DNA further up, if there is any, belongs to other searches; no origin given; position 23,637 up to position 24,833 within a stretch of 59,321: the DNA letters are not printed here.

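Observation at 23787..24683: Complete pro-matrix-metalloproteinase architecture (PG-binding-like prodomain, PRCGxPD cysteine switch, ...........) in a phage lysis-like module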

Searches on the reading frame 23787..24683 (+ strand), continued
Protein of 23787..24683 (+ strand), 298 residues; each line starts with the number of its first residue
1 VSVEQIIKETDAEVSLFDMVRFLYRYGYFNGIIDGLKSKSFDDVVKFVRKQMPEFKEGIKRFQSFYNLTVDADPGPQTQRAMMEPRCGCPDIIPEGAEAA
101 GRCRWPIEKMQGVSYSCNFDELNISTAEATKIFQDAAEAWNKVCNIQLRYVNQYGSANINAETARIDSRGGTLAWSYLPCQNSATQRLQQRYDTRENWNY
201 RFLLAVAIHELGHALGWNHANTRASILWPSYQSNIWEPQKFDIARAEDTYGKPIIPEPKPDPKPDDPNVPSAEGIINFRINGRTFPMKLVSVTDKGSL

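Call 39: fold_search(model_id=the predicted structure, library=pdb)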
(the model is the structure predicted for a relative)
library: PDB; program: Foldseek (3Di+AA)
matches with E <= 10: 497; with E <= 0.001: 241
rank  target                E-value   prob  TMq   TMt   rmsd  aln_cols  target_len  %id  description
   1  1su3_A                1.5e-14  1.00  0.58  0.43  17.2       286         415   23  X-ray structure of human proMMP-1: New insights into collagenase action (released 2004-12-21)
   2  1su3_B                2.8e-14  1.00  0.57  0.42  18.3       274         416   24  X-ray structure of human proMMP-1: New insights into collagenase action (released 2004-12-21)
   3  1slm                  4.6e-14  1.00  0.57  0.75   3.7       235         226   22  CRYSTAL STRUCTURE OF FIBROBLAST STROMELYSIN-1: THE C-TRUNCATED HUMAN PROENZYME (released 1996-12-17)
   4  9csx                  1.5e-13  1.00  0.59  0.76   3.9       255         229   20  matrix metalloproteinase-10 proenzyme (released 2025-08-13)
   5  8k5w_A                3.4e-12  1.00  0.61  0.78   4.0       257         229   21  Crystal structure of human proMMP-9 catalytic domain in complex with inhibitor (released 2023-12-06)
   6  8k5x_A                6.3e-12  1.00  0.60  0.77   3.9       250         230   22  Crystal structure of human proMMP-9 catalytic domain in complex with inhibitor (released 2023-12-06)
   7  8k5v_A                9.6e-12  1.00  0.60  0.76   3.9       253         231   22  Crystal structure of human proMMP-9 catalytic domain in complex with inhibitor (released 2023-12-06)
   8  8k5v_B                1.1e-11  1.00  0.60  0.76   4.0       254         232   22  Crystal structure of human proMMP-9 catalytic domain in complex with inhibitor (released 2023-12-06)
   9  5ue4_A                2.0e-11  1.00  0.58  0.76   4.1       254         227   21  proMMP-9desFnII complexed to JNJ0966 INHIBITOR (released 2017-09-13)
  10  8k5w_B                4.1e-11  1.00  0.58  0.79   3.3       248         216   21  Crystal structure of human proMMP-9 catalytic domain in complex with inhibitor (released 2023-12-06)
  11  5ue3_A                6.0e-11  1.00  0.60  0.78   3.8       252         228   22  proMMP-9desFnII (released 2017-09-13)
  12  5th6_C                7.2e-11  1.00  0.58  0.77   3.8       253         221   21  Structure determination of a potent, selective antibody inhibitor of human MMP9 (apo MMP9) (released 2017-03-01)
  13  5ue4_B                1.7e-10  1.00  0.59  0.79   3.6       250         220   21  proMMP-9desFnII complexed to JNJ0966 INHIBITOR (released 2017-09-13)
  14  5th9_A                2.0e-10  1.00  0.58  0.77   4.0       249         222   21  Structure determination of a potent, selective antibody inhibitor of human MMP9 (GS-5745 bound to MMP-9) (released 2017-03-15)
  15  2mzh_MODEL_1_A        2.1e-10  1.00  0.54  0.63   5.3       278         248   21  NMR Solution Structure of the PRO Form of Human Matrilysin (proMMP-7) in Complex with Zwitterionic Membrane (released 2015-11-18)
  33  4in9_A                6.4e-09  1.00  0.40  0.72   3.7       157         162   24  Structure of karilysin MMP-like catalytic domain in complex with inhibitory tetrapeptide SWFP (released 2013-05-15)
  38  2xs3_A                1.0e-08  1.00  0.43  0.75   3.3       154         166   23  Structure of karilysin catalytic MMP domain (released 2010-11-03)
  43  2xs4_A                1.4e-08  1.00  0.42  0.73   3.5       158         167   23  Structure of karilysin catalytic MMP domain in complex with magnesium (released 2010-11-03)
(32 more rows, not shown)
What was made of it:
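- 23787..24683 (+): Gene for the 298-aa leaderless proMMP-like zinc endopeptidase (zymogen). Zymogen fold matches in call 39.
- On Cysteine-switch zymogens (proMMP type): The model superposes on proMMP-3, -9 and -10 zymogens over both domains, TM 0.75-0.79, rmsd 3.3-4.0 A (call 39).
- The top Foldseek hits are all zymogens, proMMP-1, -3, -10, -9 and -7, at TM 0.75-0.79 over about 250 columns (call 39).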

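Call 40: fold_search(model_id=the predicted structure, library=viral)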
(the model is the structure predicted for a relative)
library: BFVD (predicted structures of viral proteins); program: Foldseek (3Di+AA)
matches with E <= 10: 203; with E <= 0.001: 26
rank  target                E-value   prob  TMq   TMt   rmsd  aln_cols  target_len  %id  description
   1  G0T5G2                9.3e-16  1.00  0.65  0.57  12.0       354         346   19  Peptidase metallopeptidase domain-containing protein [Wiseana iridescent virus]
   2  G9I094                3.0e-14  1.00  0.61  0.25  18.9       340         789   20  Matrix metalloprotease [Helicoverpa zea nudivirus 2]
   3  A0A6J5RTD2            2.8e-12  1.00  0.64  0.64   9.1       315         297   15  Uncharacterized protein [uncultured Caudovirales phage]
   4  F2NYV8                3.9e-09  1.00  0.39  0.51   4.2       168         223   23  Complete DpAV4 genome [Diadromus pulchellus ascovirus 4a]
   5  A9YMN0                4.2e-09  1.00  0.42  0.22  13.0       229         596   20  Matrix metalloprotease [Helicoverpa armigera granulovirus]
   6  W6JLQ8                1.2e-08  1.00  0.41  0.49   2.8       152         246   24  Zinc-dependent metalloprotease [Alphaentomopoxvirus acuprea]
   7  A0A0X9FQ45            1.7e-08  1.00  0.38  0.26   4.8       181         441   21  Mp-nase [Cnaphalocrocis medinalis granulovirus]
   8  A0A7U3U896            5.0e-08  1.00  0.41  0.31  17.8       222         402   22  ORF35 protein [Plutella xylostella granulovirus]
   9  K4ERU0                5.4e-08  1.00  0.40  0.24  10.8       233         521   17  Metalloproteinase [Epinotia aporema granulovirus]
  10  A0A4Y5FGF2            6.0e-08  1.00  0.38  0.43   7.1       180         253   16  Zn-dependent protease [Lactobacillus phage 3-521]
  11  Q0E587                1.1e-07  1.00  0.44  0.34  18.9       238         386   16  Putative matrix metalloproteinase [Spodoptera frugiperda ascovirus 1a]
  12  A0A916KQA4            1.7e-07  1.00  0.36  0.27  21.2       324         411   15  Matrix metalloproteinase [Mythimna separata entomopoxvirus 'L']
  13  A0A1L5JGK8            2.6e-07  1.00  0.41  0.21  18.6       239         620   18  MMP [Plodia interpunctella granulovirus]
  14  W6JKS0                4.2e-07  1.00  0.41  0.53   2.6       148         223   24  Matrix metalloproteinase [Alphaentomopoxvirus acuprea]
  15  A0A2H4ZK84            4.8e-07  1.00  0.39  0.25   4.8       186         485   18  Metalloproteinase [Cryptophlebia leucotreta granulosis virus]
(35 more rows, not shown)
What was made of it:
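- Closest known: MMPs of insect dsDNA viruses. Same: They are the structural neighbours in BFVD (call 40).
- Closest known: Uncharacterised phage proteins with an MMP fold in UniProt/BFVD. Same: A0A6J5RTD2 is the same size (297 aa) and aligns over its full length (TM 0.64, call 40).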

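Call 52: find_encoding_contigs(protein=P0028, flank=8000, max_places=1)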
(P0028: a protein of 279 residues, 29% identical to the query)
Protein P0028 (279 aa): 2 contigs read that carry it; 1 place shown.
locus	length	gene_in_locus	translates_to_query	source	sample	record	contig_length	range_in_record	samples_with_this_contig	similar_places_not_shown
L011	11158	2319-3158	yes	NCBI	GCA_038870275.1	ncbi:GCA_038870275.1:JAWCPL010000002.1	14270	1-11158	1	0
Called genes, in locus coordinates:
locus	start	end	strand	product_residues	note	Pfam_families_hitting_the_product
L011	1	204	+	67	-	?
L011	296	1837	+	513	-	-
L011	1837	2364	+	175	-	-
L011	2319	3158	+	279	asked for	PF00413:Peptidase_M10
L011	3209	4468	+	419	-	-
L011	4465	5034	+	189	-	-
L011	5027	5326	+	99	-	-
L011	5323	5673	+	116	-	-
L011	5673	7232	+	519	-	-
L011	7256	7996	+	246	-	-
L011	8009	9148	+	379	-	PF17236:SU10_MCP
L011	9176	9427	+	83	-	-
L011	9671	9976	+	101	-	-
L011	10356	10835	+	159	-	-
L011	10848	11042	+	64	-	-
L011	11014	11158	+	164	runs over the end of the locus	-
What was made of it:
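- The binning is unreliable (call 52).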

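Call 62: search_protein_families(library=ncbifam, proteins=[window:23787-24683:+, L004:2608-3462:+, L007:8908-10767:+, L011:3209-4468:+], max_evalue=0.01)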
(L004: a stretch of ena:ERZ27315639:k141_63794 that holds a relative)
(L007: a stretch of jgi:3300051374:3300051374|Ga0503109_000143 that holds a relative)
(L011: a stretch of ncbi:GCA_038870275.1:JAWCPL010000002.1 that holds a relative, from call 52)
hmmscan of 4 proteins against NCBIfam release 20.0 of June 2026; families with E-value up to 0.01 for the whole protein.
window:23787-24683:+ (298 aa): 2 families
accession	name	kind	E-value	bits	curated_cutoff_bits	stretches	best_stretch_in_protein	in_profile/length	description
NF035945.1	Zn_serralysin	subfamily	3.8e-05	23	500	1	134-221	86-179/462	serralysin family metalloprotease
NF033823.0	archmetzin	subfamily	0.0049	16.8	145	1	185-224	101-143/170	archaemetzincin family Zn-dependent metalloprotease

L004:2608-3462:+ (284 aa): 0 families

L007:8908-10767:+ (619 aa): 1 family
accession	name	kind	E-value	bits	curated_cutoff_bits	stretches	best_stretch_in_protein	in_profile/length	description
TIGR04211.1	SH3_and_anchor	equivalog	0.0011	18.6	65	1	574-618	16-60/198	TIGR04211 family SH3 domain-containing protein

L011:3209-4468:+ (419 aa): 0 families

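Call 63: search_protein_representatives(alignment_id=A1)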
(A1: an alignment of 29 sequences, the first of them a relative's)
Query: 29 sequences, 292 profile positions. Proteins with E-value up to 0.001 (for the whole library): 37478; up to 1e-10: 9999; up to 1e-30: 1913. The best 150 are listed.
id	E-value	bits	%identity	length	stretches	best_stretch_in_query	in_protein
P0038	5.6e-118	409.9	-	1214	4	42-266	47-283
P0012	1.6e-96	339.5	-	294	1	4-281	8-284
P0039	1.9e-82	293.3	-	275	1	16-262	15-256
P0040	2.1e-80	286.5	-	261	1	19-273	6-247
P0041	3.8e-80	285.7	-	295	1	21-291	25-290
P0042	1.7e-77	277.0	-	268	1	45-291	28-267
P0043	9.7e-76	271.2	-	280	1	20-288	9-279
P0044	1.9e-75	270.3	-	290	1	13-268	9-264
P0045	2.5e-75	269.9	-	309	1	15-284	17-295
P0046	3.0e-75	269.6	-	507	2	12-226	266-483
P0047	1.1e-74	267.8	-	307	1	19-287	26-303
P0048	3.4e-73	262.9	-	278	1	20-291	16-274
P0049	1.0e-72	261.3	-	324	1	7-271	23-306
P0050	1.8e-72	260.5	-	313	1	9-279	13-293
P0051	2.2e-72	260.2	-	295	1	19-276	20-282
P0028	1.0e-60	221.9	-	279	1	15-251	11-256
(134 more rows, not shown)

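Call 69: find_encoding_contigs(protein=P0018, flank=8000, max_places=1)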
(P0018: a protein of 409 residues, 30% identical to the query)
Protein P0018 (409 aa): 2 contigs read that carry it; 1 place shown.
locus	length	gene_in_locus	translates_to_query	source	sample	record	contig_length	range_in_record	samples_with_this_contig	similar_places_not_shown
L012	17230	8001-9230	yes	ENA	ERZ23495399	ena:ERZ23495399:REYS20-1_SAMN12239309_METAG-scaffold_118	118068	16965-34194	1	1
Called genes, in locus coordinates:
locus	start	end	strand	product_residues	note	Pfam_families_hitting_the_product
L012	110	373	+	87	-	-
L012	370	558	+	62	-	-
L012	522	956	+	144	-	-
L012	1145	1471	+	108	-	-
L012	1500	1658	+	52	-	-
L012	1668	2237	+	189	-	-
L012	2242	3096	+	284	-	-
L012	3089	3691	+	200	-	-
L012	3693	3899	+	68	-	-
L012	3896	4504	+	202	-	-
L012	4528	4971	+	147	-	-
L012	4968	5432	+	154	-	-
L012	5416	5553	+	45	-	-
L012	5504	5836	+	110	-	-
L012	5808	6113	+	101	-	-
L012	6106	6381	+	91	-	-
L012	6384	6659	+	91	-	-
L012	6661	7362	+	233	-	PF14216:DUF4326, PF08719:NADAR, PF08010:Phage_30_3 (weak)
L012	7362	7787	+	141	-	PF05708:Peptidase_C92 (weak)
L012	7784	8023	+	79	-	-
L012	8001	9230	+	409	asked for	PF01471:PG_binding_1 (weak), PF00413:Peptidase_M10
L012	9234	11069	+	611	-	-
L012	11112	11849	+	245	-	PF13442:Cytochrome_CBB3 (weak)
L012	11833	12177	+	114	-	-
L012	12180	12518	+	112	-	-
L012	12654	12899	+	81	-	-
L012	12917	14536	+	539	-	PF05731:TROVE (faint), PF25045:vWA_Ro60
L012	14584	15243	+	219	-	PF01501:Glyco_transf_8 (weak)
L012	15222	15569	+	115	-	-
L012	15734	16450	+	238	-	-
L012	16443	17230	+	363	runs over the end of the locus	PF01041:DegT_DnrJ_EryC1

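Call 70: find_encoding_contigs(protein=P0016, flank=8000, max_places=1)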
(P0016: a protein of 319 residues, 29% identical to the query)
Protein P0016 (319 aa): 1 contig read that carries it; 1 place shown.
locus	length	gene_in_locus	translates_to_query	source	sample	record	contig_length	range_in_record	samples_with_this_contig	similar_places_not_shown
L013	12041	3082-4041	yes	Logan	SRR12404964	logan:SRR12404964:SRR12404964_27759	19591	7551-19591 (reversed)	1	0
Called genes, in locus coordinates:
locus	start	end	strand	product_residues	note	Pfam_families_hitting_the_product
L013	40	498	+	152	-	-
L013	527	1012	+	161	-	-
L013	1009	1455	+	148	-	-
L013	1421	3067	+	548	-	-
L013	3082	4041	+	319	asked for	PF00413:Peptidase_M10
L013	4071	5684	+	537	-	-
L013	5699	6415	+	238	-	-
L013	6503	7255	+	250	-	-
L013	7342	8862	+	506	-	-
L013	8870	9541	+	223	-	-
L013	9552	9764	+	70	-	-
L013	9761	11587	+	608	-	-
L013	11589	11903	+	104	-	-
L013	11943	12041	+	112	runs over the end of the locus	-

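Call 71: find_encoding_contigs(protein=P0012, flank=8000, max_places=1)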
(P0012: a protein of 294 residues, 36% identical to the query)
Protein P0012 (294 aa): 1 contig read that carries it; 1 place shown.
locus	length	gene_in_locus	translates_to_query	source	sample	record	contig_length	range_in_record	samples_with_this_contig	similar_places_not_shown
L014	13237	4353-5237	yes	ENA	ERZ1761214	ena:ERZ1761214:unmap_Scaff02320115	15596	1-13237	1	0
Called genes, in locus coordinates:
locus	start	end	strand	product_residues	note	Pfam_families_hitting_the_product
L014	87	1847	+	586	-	-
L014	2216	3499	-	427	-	PF07661:MORN_2 (faint)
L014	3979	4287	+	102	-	-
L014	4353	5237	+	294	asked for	PF00413:Peptidase_M10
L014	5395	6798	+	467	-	-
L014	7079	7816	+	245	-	PF13442:Cytochrome_CBB3 (weak)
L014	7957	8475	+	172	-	-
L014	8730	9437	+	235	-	PF06439:3keto-disac_hyd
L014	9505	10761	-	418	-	PF13360:PQQ_2, PF01011:PQQ (faint), PF13570:Beta-prop_ACSF4 (weak), PF13360:PQQ_2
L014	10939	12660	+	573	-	PF00884:Sulfatase, PF16347:SGSH_C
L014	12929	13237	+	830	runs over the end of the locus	PF00122:E1-E2_ATPase, PF00702:Hydrolase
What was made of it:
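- One relative (L014) sits among cellular genes (call 71). One member lies in a cellular context (call 71).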

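Call 73: find_related_loci(query=A2, collection=viral_contigs, flank=5000)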
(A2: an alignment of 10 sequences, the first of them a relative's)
Query A2 (298 aa) in viral_contigs; peptide patterns used: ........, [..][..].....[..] (x = any residue, [..] = any of these).
18 stretches matched a pattern; 7 encode a relative of the query (tblastn E <= 1e-3); 7 distinct loci.
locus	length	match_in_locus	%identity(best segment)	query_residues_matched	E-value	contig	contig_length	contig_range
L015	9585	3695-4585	77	1-298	8e-163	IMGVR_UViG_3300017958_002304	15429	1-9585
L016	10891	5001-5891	77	1-298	8e-163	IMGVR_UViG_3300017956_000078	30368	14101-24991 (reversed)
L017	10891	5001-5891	77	1-298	8e-163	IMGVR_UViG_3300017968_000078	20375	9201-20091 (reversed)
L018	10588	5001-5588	37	59-253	6e-39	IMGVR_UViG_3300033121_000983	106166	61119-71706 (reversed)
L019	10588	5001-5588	41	52-252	1e-38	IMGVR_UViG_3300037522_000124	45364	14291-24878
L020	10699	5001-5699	36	57-273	2e-32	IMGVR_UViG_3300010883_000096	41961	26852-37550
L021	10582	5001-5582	38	52-252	8e-40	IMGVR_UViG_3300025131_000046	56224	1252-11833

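Call 77: search_protein_families(library=pfam, proteins=[L012:7362-7787:+, L012:9234-11069:+, L012:11112-11849:+, L012:11833-12177:+, L007:8908-10767:+, L014:5395-6798:+, L014:7079-7816:+, L014:7957-8475:+, L011:3209-4468:+, L004:2608-3462:+], max_evalue=0.05)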
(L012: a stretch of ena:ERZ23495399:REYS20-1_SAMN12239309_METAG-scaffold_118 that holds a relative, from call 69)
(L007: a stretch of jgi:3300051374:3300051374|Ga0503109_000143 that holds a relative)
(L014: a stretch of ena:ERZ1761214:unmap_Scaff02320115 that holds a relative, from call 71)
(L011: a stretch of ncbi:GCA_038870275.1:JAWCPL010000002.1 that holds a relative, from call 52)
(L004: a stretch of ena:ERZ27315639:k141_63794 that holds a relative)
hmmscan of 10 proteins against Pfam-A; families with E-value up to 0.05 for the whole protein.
L012:7362-7787:+ (141 aa): 1 family
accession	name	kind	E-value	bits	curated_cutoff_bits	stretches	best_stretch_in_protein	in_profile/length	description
PF05708.18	Peptidase_C92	-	1.5e-06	28.8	27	1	7-87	9-99/166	Permuted papain-like amidase enzyme, YaeF/YiiX, C92 family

L012:9234-11069:+ (611 aa): 0 families

L012:11112-11849:+ (245 aa): 5 families
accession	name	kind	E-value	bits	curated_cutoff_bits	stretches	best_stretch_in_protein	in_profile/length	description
PF13442.11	Cytochrome_CBB3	-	8.7e-07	29.6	27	1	146-226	7-68/68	Cytochrome C oxidase, cbb3-type, subunit III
PF00034.26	Cytochrom_C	-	0.0001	24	21.3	1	146-222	5-82/90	Cytochrome c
PF14376.11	Haem_bd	-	0.0018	18.7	27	1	124-162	13-51/133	Haem-binding domain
PF07635.16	PSCyt1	-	0.0056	17.7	22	0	153-172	1-20/59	Planctomycete cytochrome C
PF08232.17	Striatin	-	0.041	14.8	29.4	0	89-144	48-104/151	Striatin family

L012:11833-12177:+ (114 aa): 0 families

L007:8908-10767:+ (619 aa): 1 family
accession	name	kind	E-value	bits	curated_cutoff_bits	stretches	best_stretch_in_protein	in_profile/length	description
PF08239.17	SH3_3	-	0.037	14.7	27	1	575-616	12-53/54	Bacterial SH3 domain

L014:5395-6798:+ (467 aa): 0 families

L014:7079-7816:+ (245 aa): 1 family
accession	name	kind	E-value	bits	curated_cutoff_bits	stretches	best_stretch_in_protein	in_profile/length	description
PF13442.11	Cytochrome_CBB3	-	9.9e-06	26.2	27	1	166-227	8-64/68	Cytochrome C oxidase, cbb3-type, subunit III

L014:7957-8475:+ (172 aa): 0 families

L011:3209-4468:+ (419 aa): 0 families

L004:2608-3462:+ (284 aa): 0 families

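Call 86: search_dna_similar(query=P0019, collection=phages, mode=protein, max_evalue=0.001, max_rows=15)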
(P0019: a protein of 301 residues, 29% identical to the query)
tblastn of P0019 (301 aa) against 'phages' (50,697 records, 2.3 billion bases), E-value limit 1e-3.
No match.

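Call 87: search_dna_similar(query=P0015, collection=phages, mode=protein, max_evalue=0.001, max_rows=15)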
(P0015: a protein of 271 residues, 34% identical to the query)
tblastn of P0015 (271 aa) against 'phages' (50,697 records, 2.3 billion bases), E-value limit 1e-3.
No match.
